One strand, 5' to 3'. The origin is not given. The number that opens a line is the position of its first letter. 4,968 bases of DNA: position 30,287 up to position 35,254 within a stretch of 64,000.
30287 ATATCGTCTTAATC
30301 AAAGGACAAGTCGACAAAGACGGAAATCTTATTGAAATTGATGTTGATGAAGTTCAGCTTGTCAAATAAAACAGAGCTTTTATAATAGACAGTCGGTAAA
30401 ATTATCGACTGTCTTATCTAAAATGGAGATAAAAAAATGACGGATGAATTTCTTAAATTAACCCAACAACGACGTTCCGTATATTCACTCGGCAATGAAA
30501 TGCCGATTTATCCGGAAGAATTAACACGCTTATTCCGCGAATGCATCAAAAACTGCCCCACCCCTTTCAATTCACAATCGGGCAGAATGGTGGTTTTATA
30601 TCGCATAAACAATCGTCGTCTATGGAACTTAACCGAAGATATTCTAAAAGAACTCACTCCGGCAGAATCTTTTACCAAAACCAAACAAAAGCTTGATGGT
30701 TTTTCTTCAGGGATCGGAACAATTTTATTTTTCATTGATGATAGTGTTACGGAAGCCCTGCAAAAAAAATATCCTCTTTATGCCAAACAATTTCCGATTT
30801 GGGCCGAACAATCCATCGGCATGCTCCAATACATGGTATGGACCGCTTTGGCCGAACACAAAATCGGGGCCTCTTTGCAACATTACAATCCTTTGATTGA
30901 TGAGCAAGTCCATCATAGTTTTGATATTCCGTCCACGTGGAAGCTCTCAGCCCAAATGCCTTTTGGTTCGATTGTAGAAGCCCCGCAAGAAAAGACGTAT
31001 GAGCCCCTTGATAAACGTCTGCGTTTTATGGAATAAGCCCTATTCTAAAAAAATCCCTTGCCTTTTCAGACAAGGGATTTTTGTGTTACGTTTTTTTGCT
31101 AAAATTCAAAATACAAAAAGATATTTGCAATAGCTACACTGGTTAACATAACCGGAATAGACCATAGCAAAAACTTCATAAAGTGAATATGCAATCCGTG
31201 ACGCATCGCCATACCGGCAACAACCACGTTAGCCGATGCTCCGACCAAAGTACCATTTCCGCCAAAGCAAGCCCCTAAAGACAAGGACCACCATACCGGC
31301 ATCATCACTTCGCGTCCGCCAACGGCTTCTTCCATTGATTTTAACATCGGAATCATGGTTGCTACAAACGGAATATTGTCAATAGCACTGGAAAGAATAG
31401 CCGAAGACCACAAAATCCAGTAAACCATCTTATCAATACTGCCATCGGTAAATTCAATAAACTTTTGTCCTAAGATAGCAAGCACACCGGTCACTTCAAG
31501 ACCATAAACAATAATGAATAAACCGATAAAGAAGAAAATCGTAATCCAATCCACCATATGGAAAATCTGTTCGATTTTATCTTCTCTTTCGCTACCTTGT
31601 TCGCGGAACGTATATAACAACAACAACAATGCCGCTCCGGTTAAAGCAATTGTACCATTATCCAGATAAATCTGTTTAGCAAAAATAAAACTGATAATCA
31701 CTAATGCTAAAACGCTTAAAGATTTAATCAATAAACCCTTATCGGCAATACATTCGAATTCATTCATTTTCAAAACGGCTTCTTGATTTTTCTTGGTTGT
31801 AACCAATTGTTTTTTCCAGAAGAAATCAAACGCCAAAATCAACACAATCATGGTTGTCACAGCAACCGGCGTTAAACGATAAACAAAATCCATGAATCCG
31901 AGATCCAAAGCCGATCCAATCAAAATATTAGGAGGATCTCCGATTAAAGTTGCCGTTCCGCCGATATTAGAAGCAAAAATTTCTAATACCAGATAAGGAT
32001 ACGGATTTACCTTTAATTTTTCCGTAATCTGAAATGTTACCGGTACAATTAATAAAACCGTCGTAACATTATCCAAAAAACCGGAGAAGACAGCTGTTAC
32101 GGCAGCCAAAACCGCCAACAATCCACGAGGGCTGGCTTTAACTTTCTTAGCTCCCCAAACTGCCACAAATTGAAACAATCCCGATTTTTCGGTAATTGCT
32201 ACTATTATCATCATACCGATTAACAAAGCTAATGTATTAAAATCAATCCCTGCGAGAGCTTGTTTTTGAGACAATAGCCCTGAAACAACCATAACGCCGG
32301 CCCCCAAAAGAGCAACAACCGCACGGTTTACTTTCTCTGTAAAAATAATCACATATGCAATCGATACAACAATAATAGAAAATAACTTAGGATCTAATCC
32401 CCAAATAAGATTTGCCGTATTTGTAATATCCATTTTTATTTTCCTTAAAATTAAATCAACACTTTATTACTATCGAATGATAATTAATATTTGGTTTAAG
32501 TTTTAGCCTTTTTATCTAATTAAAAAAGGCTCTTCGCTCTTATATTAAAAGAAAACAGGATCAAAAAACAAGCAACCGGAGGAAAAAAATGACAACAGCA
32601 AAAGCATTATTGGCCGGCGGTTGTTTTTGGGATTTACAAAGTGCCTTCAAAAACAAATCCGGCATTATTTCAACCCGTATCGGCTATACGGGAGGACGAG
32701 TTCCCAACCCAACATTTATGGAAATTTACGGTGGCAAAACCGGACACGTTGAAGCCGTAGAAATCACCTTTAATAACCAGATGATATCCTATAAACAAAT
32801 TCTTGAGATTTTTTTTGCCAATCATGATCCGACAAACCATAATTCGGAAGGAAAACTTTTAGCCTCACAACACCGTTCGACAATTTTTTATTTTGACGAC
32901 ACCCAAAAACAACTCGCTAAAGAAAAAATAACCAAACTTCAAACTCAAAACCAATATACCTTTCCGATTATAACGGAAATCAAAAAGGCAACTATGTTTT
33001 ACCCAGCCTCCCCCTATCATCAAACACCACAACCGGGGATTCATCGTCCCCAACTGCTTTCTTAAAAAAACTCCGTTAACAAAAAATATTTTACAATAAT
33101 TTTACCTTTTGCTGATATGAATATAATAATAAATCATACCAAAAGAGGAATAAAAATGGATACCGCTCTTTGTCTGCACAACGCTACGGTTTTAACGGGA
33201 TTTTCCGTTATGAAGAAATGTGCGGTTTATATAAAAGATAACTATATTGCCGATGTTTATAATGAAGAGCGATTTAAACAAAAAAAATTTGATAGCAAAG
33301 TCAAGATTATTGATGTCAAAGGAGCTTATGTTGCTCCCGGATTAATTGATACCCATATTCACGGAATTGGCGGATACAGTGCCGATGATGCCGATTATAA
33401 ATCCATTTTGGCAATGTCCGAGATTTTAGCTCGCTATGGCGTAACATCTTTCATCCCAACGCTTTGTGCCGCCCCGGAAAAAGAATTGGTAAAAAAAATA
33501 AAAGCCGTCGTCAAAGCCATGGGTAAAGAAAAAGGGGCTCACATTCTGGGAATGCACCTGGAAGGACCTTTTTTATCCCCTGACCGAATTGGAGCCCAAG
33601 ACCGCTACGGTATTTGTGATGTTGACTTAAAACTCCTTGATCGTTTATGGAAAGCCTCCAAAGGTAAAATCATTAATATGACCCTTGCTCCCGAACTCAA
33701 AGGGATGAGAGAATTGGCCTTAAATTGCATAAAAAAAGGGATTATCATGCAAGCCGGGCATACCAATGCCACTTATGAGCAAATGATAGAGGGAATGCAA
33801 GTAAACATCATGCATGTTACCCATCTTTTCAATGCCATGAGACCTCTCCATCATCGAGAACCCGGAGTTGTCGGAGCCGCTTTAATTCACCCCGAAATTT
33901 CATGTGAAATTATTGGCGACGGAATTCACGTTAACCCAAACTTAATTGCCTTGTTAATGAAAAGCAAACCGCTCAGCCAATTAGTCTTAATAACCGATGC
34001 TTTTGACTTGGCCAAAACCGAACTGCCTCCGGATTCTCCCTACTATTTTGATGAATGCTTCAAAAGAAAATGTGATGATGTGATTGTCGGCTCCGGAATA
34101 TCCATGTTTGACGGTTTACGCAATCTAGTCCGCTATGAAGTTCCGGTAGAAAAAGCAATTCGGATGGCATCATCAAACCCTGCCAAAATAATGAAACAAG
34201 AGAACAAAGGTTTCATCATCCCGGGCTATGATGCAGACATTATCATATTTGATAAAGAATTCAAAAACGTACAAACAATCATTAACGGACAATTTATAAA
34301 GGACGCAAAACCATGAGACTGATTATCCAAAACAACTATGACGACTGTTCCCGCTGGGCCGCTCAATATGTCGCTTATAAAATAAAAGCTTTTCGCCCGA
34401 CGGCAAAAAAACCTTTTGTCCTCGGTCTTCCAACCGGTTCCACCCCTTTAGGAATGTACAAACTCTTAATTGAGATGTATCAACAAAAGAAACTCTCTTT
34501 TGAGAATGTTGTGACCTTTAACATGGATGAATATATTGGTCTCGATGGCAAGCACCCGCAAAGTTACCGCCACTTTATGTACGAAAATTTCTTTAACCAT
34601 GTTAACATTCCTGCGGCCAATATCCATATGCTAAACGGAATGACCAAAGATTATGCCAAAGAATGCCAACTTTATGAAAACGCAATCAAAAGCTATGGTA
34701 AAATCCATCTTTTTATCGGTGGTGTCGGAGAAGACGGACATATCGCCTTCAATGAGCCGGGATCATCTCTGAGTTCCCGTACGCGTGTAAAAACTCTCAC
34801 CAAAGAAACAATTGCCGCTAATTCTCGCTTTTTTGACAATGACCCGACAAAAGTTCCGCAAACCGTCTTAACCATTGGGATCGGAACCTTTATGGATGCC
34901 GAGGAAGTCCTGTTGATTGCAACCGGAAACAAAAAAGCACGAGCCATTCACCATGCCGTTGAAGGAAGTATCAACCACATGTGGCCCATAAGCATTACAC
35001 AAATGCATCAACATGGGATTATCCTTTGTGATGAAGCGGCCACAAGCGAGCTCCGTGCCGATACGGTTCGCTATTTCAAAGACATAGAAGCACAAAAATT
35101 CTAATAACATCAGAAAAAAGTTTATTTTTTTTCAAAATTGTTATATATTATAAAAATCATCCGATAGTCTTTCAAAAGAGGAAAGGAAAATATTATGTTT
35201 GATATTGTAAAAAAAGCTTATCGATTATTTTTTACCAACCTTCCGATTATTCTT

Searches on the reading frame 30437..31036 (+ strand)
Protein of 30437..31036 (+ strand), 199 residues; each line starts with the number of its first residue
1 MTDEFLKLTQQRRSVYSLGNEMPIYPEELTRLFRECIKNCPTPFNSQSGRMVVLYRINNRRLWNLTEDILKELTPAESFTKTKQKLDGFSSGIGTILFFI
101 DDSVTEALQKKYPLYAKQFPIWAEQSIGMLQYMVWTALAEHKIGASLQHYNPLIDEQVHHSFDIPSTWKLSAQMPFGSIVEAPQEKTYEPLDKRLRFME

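Call 69: search_protein_families(library=pfam, proteins=[window:30437-31036:+], max_evalue=0.0001)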
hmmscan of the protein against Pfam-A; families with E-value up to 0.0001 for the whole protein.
window:30437-31036:+ (199 aa): 1 family
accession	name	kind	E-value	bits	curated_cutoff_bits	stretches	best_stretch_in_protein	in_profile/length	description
PF00881.29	Nitroreductase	-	1.4e-13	51.8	23.5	1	10-177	2-166/167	Nitroreductase family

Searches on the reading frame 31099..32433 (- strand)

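Call 33: search_protein_families(library=pfam, proteins=[window:31099-32433:-], max_evalue=0.00001)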
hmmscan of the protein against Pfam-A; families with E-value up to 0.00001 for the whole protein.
window:31099-32433:- (444 aa): 2 families
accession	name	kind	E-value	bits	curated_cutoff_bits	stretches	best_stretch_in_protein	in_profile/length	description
PF03600.22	CitMHS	-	1.8e-84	284.1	31.9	1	27-387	1-336/336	Citrate transporter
PF02040.21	ArsB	-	5.2e-12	46.3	22.2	1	21-441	6-420/423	Arsenical pump membrane protein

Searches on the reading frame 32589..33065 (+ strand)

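Call 69: search_protein_families(library=pfam, proteins=[window:32589-33065:+], max_evalue=0.0001)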
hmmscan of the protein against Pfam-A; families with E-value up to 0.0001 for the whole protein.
window:32589-33065:+ (158 aa): 1 family
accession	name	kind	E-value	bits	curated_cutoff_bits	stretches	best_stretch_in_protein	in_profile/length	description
PF01625.27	PMSR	-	9.8e-48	162.7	23.7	1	5-145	1-141/153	Peptide methionine sulfoxide reductase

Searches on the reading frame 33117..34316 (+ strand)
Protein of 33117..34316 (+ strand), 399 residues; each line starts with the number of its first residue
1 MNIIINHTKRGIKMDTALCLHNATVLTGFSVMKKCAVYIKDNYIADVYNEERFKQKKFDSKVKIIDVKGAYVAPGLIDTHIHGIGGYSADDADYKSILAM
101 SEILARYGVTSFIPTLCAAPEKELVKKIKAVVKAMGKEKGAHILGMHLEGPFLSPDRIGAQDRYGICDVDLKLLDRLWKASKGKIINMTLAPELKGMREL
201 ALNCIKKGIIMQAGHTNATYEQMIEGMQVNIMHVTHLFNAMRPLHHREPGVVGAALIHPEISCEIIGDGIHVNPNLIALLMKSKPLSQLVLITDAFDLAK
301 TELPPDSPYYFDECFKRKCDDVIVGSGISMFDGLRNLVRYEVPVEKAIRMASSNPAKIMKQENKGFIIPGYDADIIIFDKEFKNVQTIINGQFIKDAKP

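Call 69: search_protein_families(library=pfam, proteins=[window:33117-34316:+], max_evalue=0.0001)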
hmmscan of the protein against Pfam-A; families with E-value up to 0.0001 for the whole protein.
window:33117-34316:+ (399 aa): 2 families
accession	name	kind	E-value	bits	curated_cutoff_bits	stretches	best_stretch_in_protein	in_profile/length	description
PF01979.26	Amidohydro_1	-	6.1e-33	114.9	25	1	71-392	1-343/345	Amidohydrolase family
PF07969.17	Amidohydro_3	-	1.7e-15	57.9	29.7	2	341-384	406-450/472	Amidohydrolase family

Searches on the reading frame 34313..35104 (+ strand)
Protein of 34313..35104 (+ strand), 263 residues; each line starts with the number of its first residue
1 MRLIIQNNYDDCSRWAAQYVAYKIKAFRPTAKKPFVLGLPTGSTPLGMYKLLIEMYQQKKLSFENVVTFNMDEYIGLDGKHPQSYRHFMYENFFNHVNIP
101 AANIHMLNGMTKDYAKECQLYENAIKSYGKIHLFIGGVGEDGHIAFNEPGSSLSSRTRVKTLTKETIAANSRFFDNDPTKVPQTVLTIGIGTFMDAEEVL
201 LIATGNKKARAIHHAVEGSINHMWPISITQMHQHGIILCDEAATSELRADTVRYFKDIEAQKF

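Call 69: search_protein_families(library=pfam, proteins=[window:34313-35104:+], max_evalue=0.0001)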
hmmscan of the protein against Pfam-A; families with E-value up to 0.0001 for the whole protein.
window:34313-35104:+ (263 aa): 1 family
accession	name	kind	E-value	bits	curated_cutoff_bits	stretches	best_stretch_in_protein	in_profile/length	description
PF01182.26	Glucosamine_iso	-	2.4e-23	83.6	27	1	12-232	6-219/225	Glucosamine-6-phosphate isomerases/6-phosphogluconolactonase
